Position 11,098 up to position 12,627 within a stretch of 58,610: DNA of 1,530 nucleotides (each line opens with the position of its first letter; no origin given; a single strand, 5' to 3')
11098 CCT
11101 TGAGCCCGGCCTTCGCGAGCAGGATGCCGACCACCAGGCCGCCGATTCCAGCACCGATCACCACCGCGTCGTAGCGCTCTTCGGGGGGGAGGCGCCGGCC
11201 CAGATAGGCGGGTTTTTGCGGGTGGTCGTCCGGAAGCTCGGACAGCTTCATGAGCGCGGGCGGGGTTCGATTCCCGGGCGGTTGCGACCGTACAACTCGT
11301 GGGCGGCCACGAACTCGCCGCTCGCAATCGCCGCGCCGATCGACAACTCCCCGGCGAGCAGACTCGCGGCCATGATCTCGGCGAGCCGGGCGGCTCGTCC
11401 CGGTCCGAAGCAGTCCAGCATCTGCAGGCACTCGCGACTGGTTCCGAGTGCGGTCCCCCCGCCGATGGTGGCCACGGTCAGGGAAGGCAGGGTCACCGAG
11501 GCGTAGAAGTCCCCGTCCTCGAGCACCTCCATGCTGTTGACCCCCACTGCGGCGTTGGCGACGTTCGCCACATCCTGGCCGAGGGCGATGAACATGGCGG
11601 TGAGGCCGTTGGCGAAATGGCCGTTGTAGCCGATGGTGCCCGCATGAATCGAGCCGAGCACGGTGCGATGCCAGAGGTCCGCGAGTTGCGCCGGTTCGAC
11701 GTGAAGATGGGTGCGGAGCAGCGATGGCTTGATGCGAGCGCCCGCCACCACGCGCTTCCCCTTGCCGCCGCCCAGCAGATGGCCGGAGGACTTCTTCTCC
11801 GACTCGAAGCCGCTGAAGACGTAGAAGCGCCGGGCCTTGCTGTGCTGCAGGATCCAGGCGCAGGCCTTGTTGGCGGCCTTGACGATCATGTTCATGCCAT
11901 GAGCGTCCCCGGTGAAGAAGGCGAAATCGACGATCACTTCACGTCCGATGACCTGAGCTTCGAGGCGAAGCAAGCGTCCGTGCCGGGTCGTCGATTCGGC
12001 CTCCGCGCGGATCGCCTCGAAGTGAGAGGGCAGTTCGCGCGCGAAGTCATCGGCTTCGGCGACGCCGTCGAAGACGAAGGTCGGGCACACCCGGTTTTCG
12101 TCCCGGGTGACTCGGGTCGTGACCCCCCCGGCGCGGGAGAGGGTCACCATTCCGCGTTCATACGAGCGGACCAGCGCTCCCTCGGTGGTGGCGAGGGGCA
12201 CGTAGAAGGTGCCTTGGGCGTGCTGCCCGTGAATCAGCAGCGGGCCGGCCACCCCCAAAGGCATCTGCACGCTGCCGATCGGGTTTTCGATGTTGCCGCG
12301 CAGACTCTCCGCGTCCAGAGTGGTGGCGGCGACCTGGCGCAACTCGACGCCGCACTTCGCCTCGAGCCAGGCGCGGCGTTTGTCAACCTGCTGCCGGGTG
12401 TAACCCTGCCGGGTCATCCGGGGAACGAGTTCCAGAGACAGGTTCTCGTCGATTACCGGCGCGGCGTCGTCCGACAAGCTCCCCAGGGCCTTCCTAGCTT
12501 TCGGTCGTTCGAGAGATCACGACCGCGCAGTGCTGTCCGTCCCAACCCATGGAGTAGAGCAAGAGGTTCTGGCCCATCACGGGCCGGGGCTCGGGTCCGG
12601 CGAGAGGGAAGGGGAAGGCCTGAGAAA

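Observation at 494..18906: Atypical type II PKS-like (KS/CLF) lipid cluster with halogenase, carotenoid-type oxygenase, CrtI-type flavoenzyme and an HMG-CoA-reductase homologue, but no KR/DH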

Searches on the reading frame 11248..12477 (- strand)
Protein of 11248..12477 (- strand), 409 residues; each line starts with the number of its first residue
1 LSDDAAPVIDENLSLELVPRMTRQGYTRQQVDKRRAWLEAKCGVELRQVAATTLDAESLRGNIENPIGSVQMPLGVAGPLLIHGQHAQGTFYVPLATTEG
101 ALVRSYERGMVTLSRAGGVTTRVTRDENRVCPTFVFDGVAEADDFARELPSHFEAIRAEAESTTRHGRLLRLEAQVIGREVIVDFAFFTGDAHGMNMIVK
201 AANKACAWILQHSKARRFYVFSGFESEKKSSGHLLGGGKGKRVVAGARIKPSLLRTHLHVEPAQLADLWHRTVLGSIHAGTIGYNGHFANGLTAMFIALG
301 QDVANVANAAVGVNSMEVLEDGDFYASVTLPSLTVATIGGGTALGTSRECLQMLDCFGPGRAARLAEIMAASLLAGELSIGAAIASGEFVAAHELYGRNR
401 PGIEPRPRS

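Call 4: search_protein_families(library=pfam, proteins=[window:11248-12477:-], max_evalue=0.001)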
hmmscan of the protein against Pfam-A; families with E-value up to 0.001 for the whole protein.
window:11248-12477:- (409 aa): 1 family
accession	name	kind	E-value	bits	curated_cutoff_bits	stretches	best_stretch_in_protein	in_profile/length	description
PF00368.23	HMG-CoA_red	-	9.2e-108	361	27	1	31-398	2-368/368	Hydroxymethylglutaryl-coenzyme A reductase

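Call 5: search_protein_families(library=ncbifam, proteins=[window:11248-12477:-], max_evalue=0.001)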
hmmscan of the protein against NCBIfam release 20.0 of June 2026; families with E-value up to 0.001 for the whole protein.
window:11248-12477:- (409 aa): 3 families
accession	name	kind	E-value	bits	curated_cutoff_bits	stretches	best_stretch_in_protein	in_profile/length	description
TIGR00533.1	HMG_CoA_R_NADP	equivalog_domain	6.3e-97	325.1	441.8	1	26-398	25-402/402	hydroxymethylglutaryl-CoA reductase (NADPH)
TIGR00920.1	2A060605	subfamily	6.3e-69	233.1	778.35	1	63-398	525-869/887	hydroxymethylglutaryl-CoA reductase (NADPH)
TIGR00532.1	HMG_CoA_R_NAD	equivalog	1.3e-05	24.6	259.95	1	35-125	36-125/395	hydroxymethylglutaryl-CoA reductase, degradative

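Call 7: find_homologous_proteins(query=window:11248-12477:-)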
Query window:11248-12477:- (409 aa): 7739 proteins with E <= 0.001 among 8000 candidates; the best 120 are listed.
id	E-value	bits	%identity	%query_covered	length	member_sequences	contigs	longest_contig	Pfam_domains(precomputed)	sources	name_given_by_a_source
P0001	2.9e-268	907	100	100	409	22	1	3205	PF00368.24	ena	-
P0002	1.0e-229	780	87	100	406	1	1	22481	PF00368.24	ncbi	-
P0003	6.9e-225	765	88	95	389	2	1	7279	PF00368.24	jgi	jgi:hydroxymethylglutaryl-CoA reductase (NADPH)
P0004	1.2e-224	764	87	97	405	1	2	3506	PF00368.24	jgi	jgi:hydroxymethylglutaryl-CoA reductase (NADPH)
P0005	2.9e-220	749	84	96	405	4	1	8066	PF00368.24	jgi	jgi:hydroxymethylglutaryl-CoA reductase (NADPH)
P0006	1.3e-217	741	85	96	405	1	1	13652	PF00368.24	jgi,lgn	jgi:hydroxymethylglutaryl-CoA reductase (NADPH)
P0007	8.0e-217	738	84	98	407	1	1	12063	PF00368.24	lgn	-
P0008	3.5e-212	723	85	94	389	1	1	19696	PF00368.24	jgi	jgi:hydroxymethylglutaryl-CoA reductase (NADPH)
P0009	5.3e-212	722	81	100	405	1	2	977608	PF00368.24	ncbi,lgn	ncbi:MAG: hydroxymethylglutaryl-CoA reductase [Vicinamibacteria bacterium]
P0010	3.4e-207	706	78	100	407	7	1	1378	PF00368.24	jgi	jgi:hydroxymethylglutaryl-CoA reductase (NADPH)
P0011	1.1e-206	705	83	94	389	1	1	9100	PF00368.24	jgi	-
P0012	1.1e-206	705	78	100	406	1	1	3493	PF00368.24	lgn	-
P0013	1.9e-204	697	81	94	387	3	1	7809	PF00368.24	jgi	jgi:hydroxymethylglutaryl-CoA reductase (NADPH)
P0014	1.0e-201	688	80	95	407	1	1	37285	PF00368.24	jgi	-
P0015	1.5e-201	688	78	96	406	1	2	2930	PF00368.24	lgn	-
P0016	1.8e-201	687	77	99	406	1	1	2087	PF00368.24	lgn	-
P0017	7.0e-199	679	77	99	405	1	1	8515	PF00368.24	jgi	jgi:hydroxymethylglutaryl-CoA reductase (NADPH)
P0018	1.6e-189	648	75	95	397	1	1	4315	PF00368.24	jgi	jgi:hydroxymethylglutaryl-CoA reductase (NADPH)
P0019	2.8e-187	641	73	95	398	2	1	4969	PF00368.24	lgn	-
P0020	9.2e-187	639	74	95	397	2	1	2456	PF00368.24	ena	-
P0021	6.5e-185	633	73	96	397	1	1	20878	PF00368.24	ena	-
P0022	2.5e-184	631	72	96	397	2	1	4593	PF00368.24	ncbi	-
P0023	2.8e-184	631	73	93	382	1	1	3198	PF00368.24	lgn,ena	-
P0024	4.7e-183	627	94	73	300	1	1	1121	PF00368.24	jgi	jgi:hydroxymethylglutaryl-CoA reductase (NADPH)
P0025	8.7e-177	606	69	98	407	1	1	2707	PF00368.24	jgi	jgi:hydroxymethylglutaryl-CoA reductase (NADPH)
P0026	4.3e-176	604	69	96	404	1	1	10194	PF00368.24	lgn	-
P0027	5.9e-176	603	68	97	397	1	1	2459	PF00368.24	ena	-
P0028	7.7e-176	603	69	95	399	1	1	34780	PF00368.24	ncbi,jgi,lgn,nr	ncbi:MAG: hydroxymethylglutaryl-CoA reductase [candidate division Zixibacteria bacterium]|nr:hydroxy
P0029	3.2e-175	601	67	95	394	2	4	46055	PF00368.24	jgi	jgi:hydroxymethylglutaryl-CoA reductase (NADPH)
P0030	1.2e-174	599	69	94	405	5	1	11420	PF00368.24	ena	-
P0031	1.4e-174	599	68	95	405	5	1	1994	PF00368.24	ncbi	-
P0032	1.5e-174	599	67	97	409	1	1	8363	PF00368.24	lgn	-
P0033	1.5e-174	599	69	95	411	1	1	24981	PF00368.24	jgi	jgi:hydroxymethylglutaryl-CoA reductase (NADPH)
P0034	1.6e-174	599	68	95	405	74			PF00368.24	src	-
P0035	2.1e-174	598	69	96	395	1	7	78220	PF00368.24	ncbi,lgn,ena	-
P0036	2.3e-174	598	67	98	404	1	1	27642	PF00368.24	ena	-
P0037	4.9e-174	597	67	95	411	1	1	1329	PF00368.24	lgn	-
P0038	7.1e-174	597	69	95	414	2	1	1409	PF00368.24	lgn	-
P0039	8.8e-174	596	69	98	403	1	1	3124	PF00368.24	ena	-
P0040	1.2e-173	596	66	95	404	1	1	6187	PF00368.24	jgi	jgi:hydroxymethylglutaryl-CoA reductase (NADPH)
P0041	1.3e-173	596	67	95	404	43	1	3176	PF00368.24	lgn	-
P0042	1.5e-173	596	67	97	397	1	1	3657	PF00368.24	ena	-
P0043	2.2e-173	595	68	95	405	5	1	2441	PF00368.24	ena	-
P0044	2.4e-173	595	68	94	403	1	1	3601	PF00368.24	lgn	-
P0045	3.1e-173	594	69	94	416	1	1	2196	PF00368.24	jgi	jgi:hydroxymethylglutaryl-CoA reductase (NADPH)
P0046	3.9e-173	594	67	94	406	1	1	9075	PF00368.24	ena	-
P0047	4.0e-173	594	68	95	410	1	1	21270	PF00368.24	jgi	-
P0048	4.3e-173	594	68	95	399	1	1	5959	PF00368.24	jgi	jgi:hydroxymethylglutaryl-CoA reductase (NADPH)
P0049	6.3e-173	593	68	96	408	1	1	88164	PF00368.24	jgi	jgi:hydroxymethylglutaryl-CoA reductase (NADPH)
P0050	8.5e-173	593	69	94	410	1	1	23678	PF00368.24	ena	-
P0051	9.0e-173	593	69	95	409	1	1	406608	PF00368.24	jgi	jgi:hydroxymethylglutaryl-CoA reductase (NADPH)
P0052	9.3e-173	593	68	94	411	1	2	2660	PF00368.24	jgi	jgi:hydroxymethylglutaryl-CoA reductase (NADPH)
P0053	1.1e-172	593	66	96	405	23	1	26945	PF00368.24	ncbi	-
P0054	1.1e-172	593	68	95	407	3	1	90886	PF00368.24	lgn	-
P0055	1.2e-172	593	67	96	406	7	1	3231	PF00368.24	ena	-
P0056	1.2e-172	593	67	96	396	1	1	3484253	PF00368.24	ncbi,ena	-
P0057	1.6e-172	592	67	95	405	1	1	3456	PF00368.24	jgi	jgi:hydroxymethylglutaryl-CoA reductase (NADPH)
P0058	1.6e-172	592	66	96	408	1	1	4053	PF00368.24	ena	-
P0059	1.7e-172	592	67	99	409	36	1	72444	PF00368.24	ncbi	ncbi:MAG: hydroxymethylglutaryl-CoA reductase [Thermoanaerobaculia bacterium]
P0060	2.3e-172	592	68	95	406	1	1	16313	PF00368.24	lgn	-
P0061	3.0e-172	591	66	95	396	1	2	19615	PF00368.24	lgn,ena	-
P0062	4.1e-172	591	68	95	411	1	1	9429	PF00368.24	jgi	jgi:hydroxymethylglutaryl-CoA reductase (NADPH)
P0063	4.7e-172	591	90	73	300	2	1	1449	PF00368.24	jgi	jgi:hydroxymethylglutaryl-CoA reductase (NADPH)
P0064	4.9e-172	591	64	98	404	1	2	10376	PF00368.24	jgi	jgi:hydroxymethylglutaryl-CoA reductase (NADPH)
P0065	5.6e-172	590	66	97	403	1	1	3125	PF00368.24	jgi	jgi:hydroxymethylglutaryl-CoA reductase (NADPH)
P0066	6.5e-172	590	68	94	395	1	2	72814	PF00368.24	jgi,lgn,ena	-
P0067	6.6e-172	590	66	96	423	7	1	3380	PF00368.24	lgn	-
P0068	6.6e-172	590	68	95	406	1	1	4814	PF00368.24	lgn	-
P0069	7.1e-172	590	69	94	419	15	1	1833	PF00368.24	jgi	jgi:hydroxymethylglutaryl-CoA reductase (NADPH)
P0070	7.2e-172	590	67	94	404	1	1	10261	PF00368.24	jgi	jgi:hydroxymethylglutaryl-CoA reductase (NADPH)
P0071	7.4e-172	590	66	97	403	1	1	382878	PF00368.24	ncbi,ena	-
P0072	7.5e-172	590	67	97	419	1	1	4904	PF00368.24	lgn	-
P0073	7.8e-172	590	67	95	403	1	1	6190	PF00368.24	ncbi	-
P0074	1.2e-171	589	67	96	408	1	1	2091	PF00368.24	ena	-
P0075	1.4e-171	589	67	95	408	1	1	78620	PF00368.24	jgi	jgi:hydroxymethylglutaryl-CoA reductase (NADPH)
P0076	1.4e-171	589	68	94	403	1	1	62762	PF00368.24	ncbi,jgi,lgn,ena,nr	ncbi:MAG TPA: hydroxymethylglutaryl-CoA reductase [Thermoanaerobaculia bacterium]|nr:hydroxymethylgl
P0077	1.4e-171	589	67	95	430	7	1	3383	PF00368.24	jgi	jgi:hydroxymethylglutaryl-CoA reductase (NADPH)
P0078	1.5e-171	589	69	94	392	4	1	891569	PF00368.24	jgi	jgi:hydroxymethylglutaryl-CoA reductase (NADPH)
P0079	1.5e-171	589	68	95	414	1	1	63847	PF00368.24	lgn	-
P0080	1.6e-171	589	65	98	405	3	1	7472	PF00368.24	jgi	jgi:hydroxymethylglutaryl-CoA reductase (NADPH)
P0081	1.6e-171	589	66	95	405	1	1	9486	PF00368.24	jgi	jgi:hydroxymethylglutaryl-CoA reductase (NADPH)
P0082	1.7e-171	589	67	95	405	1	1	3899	PF00368.24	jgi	jgi:hydroxymethylglutaryl-CoA reductase (NADPH)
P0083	1.9e-171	589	66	95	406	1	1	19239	PF00368.24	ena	-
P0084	1.9e-171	589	68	94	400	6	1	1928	PF00368.24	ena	-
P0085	2.0e-171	589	67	95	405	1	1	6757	PF00368.24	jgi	jgi:hydroxymethylglutaryl-CoA reductase (NADPH)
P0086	2.1e-171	588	67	100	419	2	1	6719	PF00368.24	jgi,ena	-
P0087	2.1e-171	588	67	95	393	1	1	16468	PF00368.24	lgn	-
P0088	2.5e-171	588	69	95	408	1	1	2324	PF00368.24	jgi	jgi:hydroxymethylglutaryl-CoA reductase (NADPH)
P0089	2.7e-171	588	65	99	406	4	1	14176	PF00368.24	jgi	jgi:hydroxymethylglutaryl-CoA reductase (NADPH)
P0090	2.8e-171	588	67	98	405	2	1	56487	PF00368.24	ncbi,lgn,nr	ncbi:MAG TPA: hydroxymethylglutaryl-CoA reductase [Thermoanaerobaculia bacterium]|nr:hydroxymethylgl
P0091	3.5e-171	588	66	98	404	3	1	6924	PF00368.24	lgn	-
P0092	5.1e-171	587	66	98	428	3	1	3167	PF00368.24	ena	-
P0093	5.1e-171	587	68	96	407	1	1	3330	PF00368.24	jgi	jgi:hydroxymethylglutaryl-CoA reductase (NADPH)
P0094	5.9e-171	587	67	98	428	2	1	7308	PF00368.24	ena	-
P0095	6.2e-171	587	69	94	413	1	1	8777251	PF00368.24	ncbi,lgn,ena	-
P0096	6.2e-171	587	67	95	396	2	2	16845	PF00368.24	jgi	jgi:hydroxymethylglutaryl-CoA reductase (NADPH)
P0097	6.4e-171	587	68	96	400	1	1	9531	PF00368.24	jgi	jgi:hydroxymethylglutaryl-CoA reductase (NADPH)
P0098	6.5e-171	587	66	95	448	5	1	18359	PF00368.24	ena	-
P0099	6.5e-171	587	65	97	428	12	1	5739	PF00368.24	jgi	jgi:hydroxymethylglutaryl-CoA reductase (NADPH)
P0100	6.8e-171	587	66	95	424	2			PF00368.24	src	-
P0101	7.9e-171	587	68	95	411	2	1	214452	PF00368.24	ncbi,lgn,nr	ncbi:MAG: hydroxymethylglutaryl-CoA reductase [Pyrinomonadaceae bacterium]|nr:hydroxymethylglutaryl-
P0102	8.2e-171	587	67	96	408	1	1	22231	PF00368.24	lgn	-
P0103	1.0e-170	586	66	97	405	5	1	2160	PF00368.24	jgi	jgi:hydroxymethylglutaryl-CoA reductase (NADPH)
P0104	1.0e-170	586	66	96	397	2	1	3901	PF00368.24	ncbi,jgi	jgi:hydroxymethylglutaryl-CoA reductase (NADPH)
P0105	1.1e-170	586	67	95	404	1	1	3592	PF00368.24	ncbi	-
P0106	1.2e-170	586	67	94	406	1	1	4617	PF00368.24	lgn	-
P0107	1.3e-170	586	65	97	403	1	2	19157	PF00368.24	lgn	-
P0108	1.4e-170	586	65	96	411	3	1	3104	PF00368.24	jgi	jgi:hydroxymethylglutaryl-CoA reductase (NADPH)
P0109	1.4e-170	586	67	94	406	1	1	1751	PF00368.24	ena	-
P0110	1.4e-170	586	67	98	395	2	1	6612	PF00368.24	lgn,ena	-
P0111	1.5e-170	586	65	98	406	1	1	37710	PF00368.24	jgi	jgi:hydroxymethylglutaryl-CoA reductase (NADPH)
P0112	1.5e-170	586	68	95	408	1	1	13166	PF00368.24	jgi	jgi:hydroxymethylglutaryl-CoA reductase (NADPH)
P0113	1.7e-170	585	67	95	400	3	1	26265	PF00368.24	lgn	-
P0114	1.8e-170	585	64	99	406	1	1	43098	PF00368.24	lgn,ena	-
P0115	2.1e-170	585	67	95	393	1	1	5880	PF00368.24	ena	-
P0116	2.4e-170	585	66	95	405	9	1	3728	PF00368.24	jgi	jgi:hydroxymethylglutaryl-CoA reductase (NADPH)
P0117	2.5e-170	585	66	95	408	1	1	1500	PF00368.24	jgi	jgi:hydroxymethylglutaryl-CoA reductase (NADPH)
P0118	2.7e-170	585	66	97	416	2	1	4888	PF00368.24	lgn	-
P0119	2.9e-170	585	67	95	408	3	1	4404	PF00368.24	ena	-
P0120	3.0e-170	585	65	98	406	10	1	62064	PF00368.24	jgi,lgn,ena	-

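Call 9: find_encoding_contigs(protein=P0009, flank=10000, max_places=2)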
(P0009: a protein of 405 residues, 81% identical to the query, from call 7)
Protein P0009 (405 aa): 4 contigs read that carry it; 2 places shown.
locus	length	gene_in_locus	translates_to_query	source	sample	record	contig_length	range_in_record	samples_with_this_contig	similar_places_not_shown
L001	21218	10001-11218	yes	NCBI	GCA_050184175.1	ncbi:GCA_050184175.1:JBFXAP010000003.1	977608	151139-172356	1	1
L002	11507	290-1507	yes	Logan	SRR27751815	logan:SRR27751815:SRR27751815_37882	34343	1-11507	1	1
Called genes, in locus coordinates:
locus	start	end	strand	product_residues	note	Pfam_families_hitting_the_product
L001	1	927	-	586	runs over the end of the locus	PF01839:FG-GAP (faint), PF13517:FG-GAP_3, PF07593:UnbV_ASPIC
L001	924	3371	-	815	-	PF01839:FG-GAP (faint), PF13517:FG-GAP_3, PF07593:UnbV_ASPIC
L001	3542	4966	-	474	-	PF00171:Aldedh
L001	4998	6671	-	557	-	PF12867:DinB_2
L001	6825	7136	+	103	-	-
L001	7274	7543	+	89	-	PF00550:PP-binding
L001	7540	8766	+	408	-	PF00109:ketoacyl-synt, PF02801:Ketoacyl-synt_C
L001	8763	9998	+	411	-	PF00109:ketoacyl-synt, PF02801:Ketoacyl-synt_C (weak)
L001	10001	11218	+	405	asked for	PF00368:HMG-CoA_red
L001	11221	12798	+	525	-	PF00890:FAD_binding_2 (weak), PF01266:DAO (weak), PF01946:Thi4 (weak), PF13450:NAD_binding_8, PF01593:Amino_oxidase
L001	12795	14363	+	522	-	PF03109:ABC1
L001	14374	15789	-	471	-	PF03055:RPE65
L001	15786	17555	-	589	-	PF01266:DAO (weak), PF04820:Trp_halogenase (faint)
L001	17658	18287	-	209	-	PF26621:DUF8198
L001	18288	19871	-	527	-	PF00501:AMP-binding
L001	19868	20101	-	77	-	PF00550:PP-binding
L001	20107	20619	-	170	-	PF22817:ApeP-like, PF07977:FabA, PF22818:ApeI-like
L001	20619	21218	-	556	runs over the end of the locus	PF01553:Acyltransferase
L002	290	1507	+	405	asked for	PF00368:HMG-CoA_red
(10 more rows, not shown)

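Call 10: find_encoding_contigs(protein=P0095, flank=10000, max_places=2)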
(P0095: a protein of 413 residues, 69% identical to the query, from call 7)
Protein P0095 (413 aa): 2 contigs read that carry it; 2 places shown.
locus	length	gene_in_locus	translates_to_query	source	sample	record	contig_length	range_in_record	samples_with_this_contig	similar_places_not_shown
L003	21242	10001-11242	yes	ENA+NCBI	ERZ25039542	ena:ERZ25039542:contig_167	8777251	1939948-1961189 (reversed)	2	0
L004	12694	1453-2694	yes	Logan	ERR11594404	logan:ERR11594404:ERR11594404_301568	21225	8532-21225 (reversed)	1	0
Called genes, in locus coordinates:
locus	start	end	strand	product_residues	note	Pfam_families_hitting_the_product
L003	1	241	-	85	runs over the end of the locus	PF04014:MazE_antitoxin (weak)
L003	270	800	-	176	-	-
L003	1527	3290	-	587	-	PF05157:MshEN, PF00437:T2SSE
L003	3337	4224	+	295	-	PF00892:EamA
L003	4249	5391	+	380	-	-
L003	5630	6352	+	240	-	PF00072:Response_reg, PF00196:GerE, PF08281:Sigma70_r4_2 (weak)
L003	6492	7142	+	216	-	PF08281:Sigma70_r4_2 (weak), PF00196:GerE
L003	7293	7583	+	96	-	PF00550:PP-binding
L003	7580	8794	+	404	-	PF00109:ketoacyl-synt, PF00108:Thiolase_N (faint), PF02801:Ketoacyl-synt_C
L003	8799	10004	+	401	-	PF00109:ketoacyl-synt, PF02801:Ketoacyl-synt_C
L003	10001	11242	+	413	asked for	PF00368:HMG-CoA_red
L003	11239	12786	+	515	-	PF00890:FAD_binding_2 (weak), PF01266:DAO (faint), PF01593:Amino_oxidase, PF13450:NAD_binding_8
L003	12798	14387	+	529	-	PF03982:DAGAT (weak), PF01553:Acyltransferase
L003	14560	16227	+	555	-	PF03109:ABC1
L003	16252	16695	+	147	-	-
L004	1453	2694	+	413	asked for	PF00368:HMG-CoA_red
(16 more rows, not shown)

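Call 11: find_encoding_contigs(protein=P0056, flank=10000, max_places=2)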
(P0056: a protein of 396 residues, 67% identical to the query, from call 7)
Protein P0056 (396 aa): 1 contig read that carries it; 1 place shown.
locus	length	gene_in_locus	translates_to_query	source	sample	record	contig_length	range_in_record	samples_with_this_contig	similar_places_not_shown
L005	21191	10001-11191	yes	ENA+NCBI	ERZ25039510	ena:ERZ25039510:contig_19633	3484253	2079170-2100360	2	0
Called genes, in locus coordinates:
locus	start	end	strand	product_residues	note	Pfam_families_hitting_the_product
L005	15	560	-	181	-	PF19502:DUF6036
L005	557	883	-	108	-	-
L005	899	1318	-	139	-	PF01850:PIN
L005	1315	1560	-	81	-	PF22513:FitA-like_RHH (weak)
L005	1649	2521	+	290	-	PF00892:EamA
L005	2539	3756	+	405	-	PF06325:PrmA, PF13649:Methyltransf_25 (weak), PF22528:PRMT_C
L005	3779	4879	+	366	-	PF23500:DUF7133, PF22807:TrAA12, PF07995:GSDH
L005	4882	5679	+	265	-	-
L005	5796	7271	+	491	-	PF00072:Response_reg, PF00196:GerE, PF08281:Sigma70_r4_2 (weak)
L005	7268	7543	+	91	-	PF00550:PP-binding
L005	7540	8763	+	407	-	PF00109:ketoacyl-synt, PF00108:Thiolase_N (faint), PF02801:Ketoacyl-synt_C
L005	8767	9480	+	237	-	PF00109:ketoacyl-synt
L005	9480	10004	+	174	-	PF02801:Ketoacyl-synt_C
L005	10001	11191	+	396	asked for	PF00368:HMG-CoA_red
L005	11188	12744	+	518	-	PF00890:FAD_binding_2 (weak), PF01266:DAO (faint), PF01593:Amino_oxidase, PF13450:NAD_binding_8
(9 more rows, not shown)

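Call 17: search_solved_structures(query=window:11248-12477:-, show_alignments=1)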
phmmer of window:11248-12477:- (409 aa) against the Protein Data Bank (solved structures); distinct sequences matched with E-value up to 0.001: 6.
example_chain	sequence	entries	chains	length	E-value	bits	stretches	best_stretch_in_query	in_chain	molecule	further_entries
6hr7_A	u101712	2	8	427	3e-81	276.8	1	27-398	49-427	HMG-CoA reductase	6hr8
8ecg_A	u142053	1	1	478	7.5e-56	193.2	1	22-401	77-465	3-hydroxy-3-methylglutaryl-coenzyme A reductase 1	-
7uli_AAA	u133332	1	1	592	1.5e-55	192.2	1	22-401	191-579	3-hydroxy-3-methylglutaryl-coenzyme A reductase 1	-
1dq8_A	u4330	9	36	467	9.7e-51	176.3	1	63-403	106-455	PROTEIN (HMG-COA REDUCTASE) | HMG-COA REDUCTASE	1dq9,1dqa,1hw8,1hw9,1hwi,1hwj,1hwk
2q1l_A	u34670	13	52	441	2.1e-50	175.2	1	63-400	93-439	3-hydroxy-3-methylglutaryl-coenzyme A reductase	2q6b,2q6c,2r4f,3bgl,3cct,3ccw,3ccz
8pkn_A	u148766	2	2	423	2.4e-47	165.2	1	63-387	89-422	3-hydroxy-3-methylglutaryl-coenzyme A reductase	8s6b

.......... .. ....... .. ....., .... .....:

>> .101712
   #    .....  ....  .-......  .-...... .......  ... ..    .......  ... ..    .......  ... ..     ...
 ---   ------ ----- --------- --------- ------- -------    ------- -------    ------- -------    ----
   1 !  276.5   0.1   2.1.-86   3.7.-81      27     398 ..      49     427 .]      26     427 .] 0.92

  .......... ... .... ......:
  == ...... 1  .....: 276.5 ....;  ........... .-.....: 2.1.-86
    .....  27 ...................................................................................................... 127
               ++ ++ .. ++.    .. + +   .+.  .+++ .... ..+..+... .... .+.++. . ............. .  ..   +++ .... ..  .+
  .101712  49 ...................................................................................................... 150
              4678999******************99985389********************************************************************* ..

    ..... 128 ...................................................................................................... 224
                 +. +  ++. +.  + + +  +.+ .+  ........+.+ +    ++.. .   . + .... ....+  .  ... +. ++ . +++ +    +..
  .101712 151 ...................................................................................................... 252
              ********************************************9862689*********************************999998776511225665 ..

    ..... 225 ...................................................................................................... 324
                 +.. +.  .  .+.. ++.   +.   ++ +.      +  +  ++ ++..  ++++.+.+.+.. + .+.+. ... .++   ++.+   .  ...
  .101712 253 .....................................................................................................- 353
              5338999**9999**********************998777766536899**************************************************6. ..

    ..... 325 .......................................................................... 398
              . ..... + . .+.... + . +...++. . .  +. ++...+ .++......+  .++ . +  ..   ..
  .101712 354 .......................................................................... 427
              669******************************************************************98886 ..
